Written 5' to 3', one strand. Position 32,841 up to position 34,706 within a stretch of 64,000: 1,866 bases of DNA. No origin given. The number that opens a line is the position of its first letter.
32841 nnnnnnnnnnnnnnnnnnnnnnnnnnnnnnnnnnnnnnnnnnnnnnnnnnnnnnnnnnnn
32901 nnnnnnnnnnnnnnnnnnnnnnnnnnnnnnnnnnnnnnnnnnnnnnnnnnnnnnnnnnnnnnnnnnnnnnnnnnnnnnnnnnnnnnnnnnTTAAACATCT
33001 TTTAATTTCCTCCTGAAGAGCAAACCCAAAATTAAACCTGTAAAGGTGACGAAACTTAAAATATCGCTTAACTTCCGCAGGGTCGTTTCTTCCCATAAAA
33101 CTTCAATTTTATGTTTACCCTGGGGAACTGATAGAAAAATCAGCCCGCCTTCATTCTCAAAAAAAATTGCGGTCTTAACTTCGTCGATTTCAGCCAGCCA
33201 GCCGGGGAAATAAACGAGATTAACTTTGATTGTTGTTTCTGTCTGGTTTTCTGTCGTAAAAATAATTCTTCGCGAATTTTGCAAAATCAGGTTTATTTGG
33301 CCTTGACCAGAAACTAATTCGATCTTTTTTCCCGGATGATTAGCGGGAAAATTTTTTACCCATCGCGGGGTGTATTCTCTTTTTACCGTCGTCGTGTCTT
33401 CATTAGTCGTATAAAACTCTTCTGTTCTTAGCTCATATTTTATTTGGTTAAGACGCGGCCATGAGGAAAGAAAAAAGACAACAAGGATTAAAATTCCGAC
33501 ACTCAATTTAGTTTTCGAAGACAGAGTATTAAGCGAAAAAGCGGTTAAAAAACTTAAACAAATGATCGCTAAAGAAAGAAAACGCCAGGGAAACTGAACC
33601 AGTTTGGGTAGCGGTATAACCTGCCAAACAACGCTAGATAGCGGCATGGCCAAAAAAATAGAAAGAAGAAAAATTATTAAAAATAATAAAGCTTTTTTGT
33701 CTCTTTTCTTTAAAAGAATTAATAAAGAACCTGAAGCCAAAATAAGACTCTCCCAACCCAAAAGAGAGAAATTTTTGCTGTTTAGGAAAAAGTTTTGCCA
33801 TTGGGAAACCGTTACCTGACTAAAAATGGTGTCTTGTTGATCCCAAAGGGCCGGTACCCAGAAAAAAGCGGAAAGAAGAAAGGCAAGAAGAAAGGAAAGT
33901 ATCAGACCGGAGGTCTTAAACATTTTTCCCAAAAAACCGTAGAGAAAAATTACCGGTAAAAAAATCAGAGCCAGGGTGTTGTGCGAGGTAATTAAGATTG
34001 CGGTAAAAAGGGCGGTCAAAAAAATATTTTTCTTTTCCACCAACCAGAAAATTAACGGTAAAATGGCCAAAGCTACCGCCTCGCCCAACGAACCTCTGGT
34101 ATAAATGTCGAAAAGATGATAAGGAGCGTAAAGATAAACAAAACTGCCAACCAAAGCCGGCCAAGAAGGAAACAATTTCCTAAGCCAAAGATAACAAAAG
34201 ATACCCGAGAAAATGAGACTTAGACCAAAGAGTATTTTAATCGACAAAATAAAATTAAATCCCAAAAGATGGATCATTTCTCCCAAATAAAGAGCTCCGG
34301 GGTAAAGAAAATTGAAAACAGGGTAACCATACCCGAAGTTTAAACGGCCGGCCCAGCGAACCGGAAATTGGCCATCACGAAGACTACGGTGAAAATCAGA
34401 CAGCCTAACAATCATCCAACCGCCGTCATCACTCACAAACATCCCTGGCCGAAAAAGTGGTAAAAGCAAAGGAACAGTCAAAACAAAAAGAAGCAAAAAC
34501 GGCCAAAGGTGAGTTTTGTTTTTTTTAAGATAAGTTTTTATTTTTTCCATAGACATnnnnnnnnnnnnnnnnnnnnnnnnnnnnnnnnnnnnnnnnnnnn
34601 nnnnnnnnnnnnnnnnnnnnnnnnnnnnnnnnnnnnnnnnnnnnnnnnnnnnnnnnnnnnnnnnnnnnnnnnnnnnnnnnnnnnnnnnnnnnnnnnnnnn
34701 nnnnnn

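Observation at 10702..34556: Three-member paralogous family of uncharacterised polytopic membrane proteins with HSGF / HD(G/D)E(H/Q) / PPRW / GYGYP N-terminal signature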

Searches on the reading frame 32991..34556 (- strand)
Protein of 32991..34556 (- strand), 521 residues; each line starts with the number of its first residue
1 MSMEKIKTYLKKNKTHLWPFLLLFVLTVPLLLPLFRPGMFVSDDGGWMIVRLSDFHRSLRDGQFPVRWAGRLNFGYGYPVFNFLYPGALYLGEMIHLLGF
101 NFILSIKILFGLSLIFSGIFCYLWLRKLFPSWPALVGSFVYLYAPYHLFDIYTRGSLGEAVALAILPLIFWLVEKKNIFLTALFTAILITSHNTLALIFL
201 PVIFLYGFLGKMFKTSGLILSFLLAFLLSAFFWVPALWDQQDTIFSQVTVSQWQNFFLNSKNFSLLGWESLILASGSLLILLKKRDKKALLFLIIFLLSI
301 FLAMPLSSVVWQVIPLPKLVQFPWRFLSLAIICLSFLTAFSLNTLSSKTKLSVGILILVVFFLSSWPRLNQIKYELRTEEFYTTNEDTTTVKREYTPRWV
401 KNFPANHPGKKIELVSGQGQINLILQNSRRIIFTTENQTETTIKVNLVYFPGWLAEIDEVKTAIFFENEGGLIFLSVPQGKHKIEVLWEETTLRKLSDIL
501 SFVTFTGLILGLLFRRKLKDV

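Call 8: search_protein_families(library=pfam, proteins=[window:32991-34556:-], max_evalue=0.1)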
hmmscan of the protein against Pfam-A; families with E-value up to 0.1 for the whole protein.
window:32991-34556:- (521 aa): 1 family
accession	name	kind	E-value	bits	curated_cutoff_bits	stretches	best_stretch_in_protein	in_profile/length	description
PF10131.15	PTPS_related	-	3.7e-14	52.6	26.4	1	90-378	10-316/621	6-pyruvoyl-tetrahydropterin synthase related domain; membrane protein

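Call 9: search_protein_families(library=ncbifam, proteins=[window:32991-34556:-], max_evalue=0.1)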
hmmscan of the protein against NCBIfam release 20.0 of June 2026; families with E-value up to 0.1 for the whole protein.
window:32991-34556:- (521 aa): 0 families
